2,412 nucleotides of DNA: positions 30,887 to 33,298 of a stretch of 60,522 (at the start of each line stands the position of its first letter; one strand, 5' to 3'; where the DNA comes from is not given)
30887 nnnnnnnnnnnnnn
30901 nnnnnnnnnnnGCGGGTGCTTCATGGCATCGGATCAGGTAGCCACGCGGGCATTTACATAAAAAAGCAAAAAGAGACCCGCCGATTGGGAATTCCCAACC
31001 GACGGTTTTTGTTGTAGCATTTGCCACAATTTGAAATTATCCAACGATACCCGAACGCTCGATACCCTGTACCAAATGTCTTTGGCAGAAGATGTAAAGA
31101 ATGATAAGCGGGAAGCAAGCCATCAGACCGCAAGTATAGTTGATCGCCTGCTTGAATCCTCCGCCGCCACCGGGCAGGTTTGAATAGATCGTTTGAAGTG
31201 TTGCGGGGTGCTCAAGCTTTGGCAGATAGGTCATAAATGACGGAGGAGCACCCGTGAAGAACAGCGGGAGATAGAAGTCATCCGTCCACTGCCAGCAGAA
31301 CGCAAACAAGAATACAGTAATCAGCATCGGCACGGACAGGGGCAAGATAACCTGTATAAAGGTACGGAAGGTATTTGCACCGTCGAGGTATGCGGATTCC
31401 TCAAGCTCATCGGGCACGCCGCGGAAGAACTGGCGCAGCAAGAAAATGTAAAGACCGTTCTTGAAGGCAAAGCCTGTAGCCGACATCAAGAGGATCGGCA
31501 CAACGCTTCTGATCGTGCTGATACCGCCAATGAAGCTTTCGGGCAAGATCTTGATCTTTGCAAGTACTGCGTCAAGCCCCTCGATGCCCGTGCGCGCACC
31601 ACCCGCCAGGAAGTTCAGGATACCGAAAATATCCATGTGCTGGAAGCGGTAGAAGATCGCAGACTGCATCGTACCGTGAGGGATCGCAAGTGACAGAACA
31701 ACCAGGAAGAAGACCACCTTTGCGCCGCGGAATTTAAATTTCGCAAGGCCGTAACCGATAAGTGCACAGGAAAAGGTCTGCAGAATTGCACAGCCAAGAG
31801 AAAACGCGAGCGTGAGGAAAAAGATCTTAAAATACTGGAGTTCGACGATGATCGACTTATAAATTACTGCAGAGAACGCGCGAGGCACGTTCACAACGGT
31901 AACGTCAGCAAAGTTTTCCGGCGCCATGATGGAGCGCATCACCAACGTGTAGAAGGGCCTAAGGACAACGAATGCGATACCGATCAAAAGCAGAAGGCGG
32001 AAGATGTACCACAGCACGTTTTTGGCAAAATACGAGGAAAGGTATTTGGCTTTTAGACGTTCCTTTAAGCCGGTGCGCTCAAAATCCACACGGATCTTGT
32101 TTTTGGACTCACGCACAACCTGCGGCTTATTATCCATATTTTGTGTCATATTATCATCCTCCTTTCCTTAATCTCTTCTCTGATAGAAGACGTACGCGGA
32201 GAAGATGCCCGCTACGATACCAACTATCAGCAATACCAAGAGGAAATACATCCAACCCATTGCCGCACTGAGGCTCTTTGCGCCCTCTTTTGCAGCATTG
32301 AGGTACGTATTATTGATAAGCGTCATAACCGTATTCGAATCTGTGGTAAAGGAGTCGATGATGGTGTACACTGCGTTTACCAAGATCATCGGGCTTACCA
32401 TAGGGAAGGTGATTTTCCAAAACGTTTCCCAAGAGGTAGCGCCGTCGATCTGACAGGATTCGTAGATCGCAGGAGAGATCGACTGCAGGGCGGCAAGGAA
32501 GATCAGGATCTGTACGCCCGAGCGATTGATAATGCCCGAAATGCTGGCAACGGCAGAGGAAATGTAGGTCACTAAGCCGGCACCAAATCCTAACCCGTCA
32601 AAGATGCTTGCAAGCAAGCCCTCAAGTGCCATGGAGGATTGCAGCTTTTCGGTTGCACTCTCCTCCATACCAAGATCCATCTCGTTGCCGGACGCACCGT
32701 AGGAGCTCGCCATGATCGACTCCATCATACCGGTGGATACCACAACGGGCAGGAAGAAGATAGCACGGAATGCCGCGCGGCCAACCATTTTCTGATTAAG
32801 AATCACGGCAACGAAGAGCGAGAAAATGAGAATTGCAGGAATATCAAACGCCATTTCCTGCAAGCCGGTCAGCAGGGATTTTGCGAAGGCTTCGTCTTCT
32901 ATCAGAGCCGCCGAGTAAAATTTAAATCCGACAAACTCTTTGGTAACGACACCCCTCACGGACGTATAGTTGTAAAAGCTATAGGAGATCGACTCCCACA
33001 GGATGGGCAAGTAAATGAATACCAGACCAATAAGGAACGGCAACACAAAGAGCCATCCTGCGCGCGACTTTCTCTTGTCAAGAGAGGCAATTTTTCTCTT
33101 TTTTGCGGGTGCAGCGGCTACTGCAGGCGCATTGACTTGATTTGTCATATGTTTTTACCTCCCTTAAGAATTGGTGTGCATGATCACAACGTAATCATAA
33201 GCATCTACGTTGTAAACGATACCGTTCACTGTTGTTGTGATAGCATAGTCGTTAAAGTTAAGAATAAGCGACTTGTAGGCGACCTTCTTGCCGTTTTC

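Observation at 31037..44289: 13.2-kb seven-gene operon: two ABC permease pairs with three very large extracytoplasmic or membrane proteins, no ATPase and no recognisable enzyme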

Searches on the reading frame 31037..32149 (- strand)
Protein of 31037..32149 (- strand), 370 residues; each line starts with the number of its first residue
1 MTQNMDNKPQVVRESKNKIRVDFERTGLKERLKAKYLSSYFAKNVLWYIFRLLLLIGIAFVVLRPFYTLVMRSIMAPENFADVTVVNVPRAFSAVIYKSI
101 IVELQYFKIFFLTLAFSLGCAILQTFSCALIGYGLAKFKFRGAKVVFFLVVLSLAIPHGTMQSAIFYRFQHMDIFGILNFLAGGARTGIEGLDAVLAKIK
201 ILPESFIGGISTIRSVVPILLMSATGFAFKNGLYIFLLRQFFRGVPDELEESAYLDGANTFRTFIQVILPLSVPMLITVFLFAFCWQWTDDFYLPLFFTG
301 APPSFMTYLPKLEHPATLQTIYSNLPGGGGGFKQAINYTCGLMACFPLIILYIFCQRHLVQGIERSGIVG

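Call 3: search_protein_families(library=pfam, proteins=[window:31037-32149:-], max_evalue=0.01)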
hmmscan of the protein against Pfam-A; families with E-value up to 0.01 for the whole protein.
window:31037-32149:- (370 aa): 1 family
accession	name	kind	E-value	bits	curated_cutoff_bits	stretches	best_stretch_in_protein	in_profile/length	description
PF00528.27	BPD_transp_1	-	3e-10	40.6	26.4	1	130-363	3-182/184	Binding-protein-dependent transport system inner membrane component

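Call 4: search_protein_families(library=ncbifam, proteins=[window:31037-32149:-], max_evalue=0.01)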
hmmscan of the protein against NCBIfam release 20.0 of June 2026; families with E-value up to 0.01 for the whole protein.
window:31037-32149:- (370 aa): 11 families
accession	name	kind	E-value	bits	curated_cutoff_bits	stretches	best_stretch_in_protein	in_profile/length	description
NF040932.1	ABC_arch_GlcU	equivalog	3.1e-13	50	340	1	236-364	150-265/272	glucose ABC transporter permease GlcU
NF008210.0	PRK10973.1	equivalog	1.4e-12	47.9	297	1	235-363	159-276/281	sn-glycerol-3-phosphate ABC transporter permease UgpE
NF008231.0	PRK10998.1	equivalog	2.2e-12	47.2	261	1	232-286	171-225/296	maltose ABC transporter permease MalG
TIGR01581.1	Mo_ABC_porter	hypoth_equivalog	4.4e-09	36.2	210.3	1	231-284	115-168/225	ABC transporter permease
TIGR02139.1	permease_CysT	equivalog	4.5e-07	29.7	246.1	1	243-285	156-198/265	sulfate ABC transporter permease subunit CysT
TIGR02141.1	modB_ABC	equivalog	8e-07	28.9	182.6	1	238-285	99-146/208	molybdate ABC transporter permease subunit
NF040839.1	tungstate_WtpB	equivalog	1.2e-05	25.1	340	0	105-284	41-190/251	tungstate ABC transporter permease WtpB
NF006939.0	PRK09421.1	equivalog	4.3e-05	23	262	1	237-285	111-159/230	molybdate ABC transporter permease subunit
NF007047.0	PRK09500.1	equivalog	0.0004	20.1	326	0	242-301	151-209/257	spermidine/putrescine ABC transporter permease PotC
NF008208.0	PRK10971.1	equivalog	0.0018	17.8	415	0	244-285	165-206/277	sulfate/thiosulfate ABC transporter permease CysT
NF007044.0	PRK09497.1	equivalog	0.0032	17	348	0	58-283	19-214/285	spermidine/putrescine ABC transporter permease PotB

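Call 38: search_solved_structures(query=window:31037-32149:-, max_evalue=0.001)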
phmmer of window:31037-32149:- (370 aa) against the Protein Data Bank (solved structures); distinct sequences matched with E-value up to 0.001: 8.
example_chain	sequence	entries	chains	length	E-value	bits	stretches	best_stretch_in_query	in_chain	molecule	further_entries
7cad_B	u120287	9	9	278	1.1e-11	47.8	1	229-367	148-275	ABC transporter, permease protein SugB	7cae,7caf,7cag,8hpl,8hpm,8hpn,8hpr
8ja7_B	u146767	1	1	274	1.3e-09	41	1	226-366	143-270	Trehalose transport system permease protein SugB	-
2r6g_G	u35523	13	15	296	5.3e-09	39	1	227-370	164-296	Maltose transport system permease protein malG | Maltose transporter subunit; membrane component of ABC superfamily | Binding-protein-dependent transport system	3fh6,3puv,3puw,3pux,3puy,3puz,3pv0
4tqu_N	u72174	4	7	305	1.6e-08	37.4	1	226-368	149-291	AlgM2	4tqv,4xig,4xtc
9bcr_I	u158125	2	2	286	7.6e-08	35.1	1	227-288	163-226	Maltose/maltodextrin transport system permease protein MalG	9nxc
3fh6_F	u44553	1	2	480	4.9e-05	25.9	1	102-331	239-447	Maltose transport system permease protein malF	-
9nxc_H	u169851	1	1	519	6.5e-05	25.5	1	102-331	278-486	Maltose/maltodextrin transport system permease protein MalF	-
2r6g_F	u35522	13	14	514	6.7e-05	25.4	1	102-331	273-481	Maltose transport system permease protein malF | Maltose transporter subunit; membrane component of ABC superfamily | Maltose/maltodextrin transport system perm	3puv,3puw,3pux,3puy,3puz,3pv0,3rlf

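Call 92: search_protein_families(library=padloc, proteins=[window:31037-32149:-], max_evalue=0.001)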
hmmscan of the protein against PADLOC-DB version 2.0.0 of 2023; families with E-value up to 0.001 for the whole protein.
window:31037-32149:- (370 aa): 0 families

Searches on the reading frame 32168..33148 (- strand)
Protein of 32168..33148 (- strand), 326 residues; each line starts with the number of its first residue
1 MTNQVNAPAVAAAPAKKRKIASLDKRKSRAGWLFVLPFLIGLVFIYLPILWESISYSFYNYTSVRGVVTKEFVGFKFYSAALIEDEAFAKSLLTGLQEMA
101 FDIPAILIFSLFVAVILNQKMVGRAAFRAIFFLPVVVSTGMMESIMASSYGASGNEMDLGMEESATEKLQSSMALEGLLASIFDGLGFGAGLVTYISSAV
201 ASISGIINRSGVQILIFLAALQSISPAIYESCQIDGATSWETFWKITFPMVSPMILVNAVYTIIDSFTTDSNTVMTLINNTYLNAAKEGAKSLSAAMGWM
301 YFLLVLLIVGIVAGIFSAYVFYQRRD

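Call 3: search_protein_families(library=pfam, proteins=[window:32168-33148:-], max_evalue=0.01)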
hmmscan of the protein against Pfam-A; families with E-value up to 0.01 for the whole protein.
window:32168-33148:- (326 aa): 1 family
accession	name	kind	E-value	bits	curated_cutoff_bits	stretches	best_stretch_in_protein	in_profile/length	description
PF00528.27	BPD_transp_1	-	6e-07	29.8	26.4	1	91-313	18-172/184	Binding-protein-dependent transport system inner membrane component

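Call 4: search_protein_families(library=ncbifam, proteins=[window:32168-33148:-], max_evalue=0.01)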
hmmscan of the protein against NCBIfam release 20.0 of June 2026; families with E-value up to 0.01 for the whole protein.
window:32168-33148:- (326 aa): 11 families
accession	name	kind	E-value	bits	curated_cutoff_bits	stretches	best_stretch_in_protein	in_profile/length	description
NF007852.0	PRK10561.1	equivalog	2.1e-11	44.3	335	2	206-308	166-280/295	sn-glycerol-3-phosphate ABC transporter permease UgpA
TIGR00969.1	3a0106s02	subfamily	3.5e-06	26.7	240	1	221-262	166-207/272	sulfate ABC transporter permease subunit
NF040931.1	ABC_arch_GlcT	equivalog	3.9e-05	23.4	360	1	208-267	153-212/278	glucose ABC transporter permease GlcT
NF040932.1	ABC_arch_GlcU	equivalog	4.8e-05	23.1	340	1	209-268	147-203/272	glucose ABC transporter permease GlcU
NF008232.0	PRK10999.1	equivalog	8.3e-05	21.5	392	1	215-255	392-433/520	maltose ABC transporter permease MalF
NF008231.0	PRK10998.1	equivalog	0.00012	21.8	261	1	177-269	142-229/296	maltose ABC transporter permease MalG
TIGR01581.1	Mo_ABC_porter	hypoth_equivalog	0.00014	21.4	210.3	1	219-267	124-172/225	ABC transporter permease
TIGR03262.1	PhnU2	equivalog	0.00027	19.7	593.25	1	199-301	410-518/546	putative 2-aminoethylphosphonate ABC transporter permease subunit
TIGR02141.1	modB_ABC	equivalog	0.00047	19.8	182.6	1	218-260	100-142/208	molybdate ABC transporter permease subunit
NF006939.0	PRK09421.1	equivalog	0.0008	18.9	262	0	220-273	115-168/230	molybdate ABC transporter permease subunit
NF043073.1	MMSYN1_0195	equivalog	0.0072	14.5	1250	0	214-267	143-196/1021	spermidine/putrescine ABC transporter permease/substrate-binding protein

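Call 92: search_protein_families(library=padloc, proteins=[window:32168-33148:-], max_evalue=0.001)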
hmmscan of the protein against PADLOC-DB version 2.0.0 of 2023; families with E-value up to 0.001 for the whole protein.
window:32168-33148:- (326 aa): 0 families
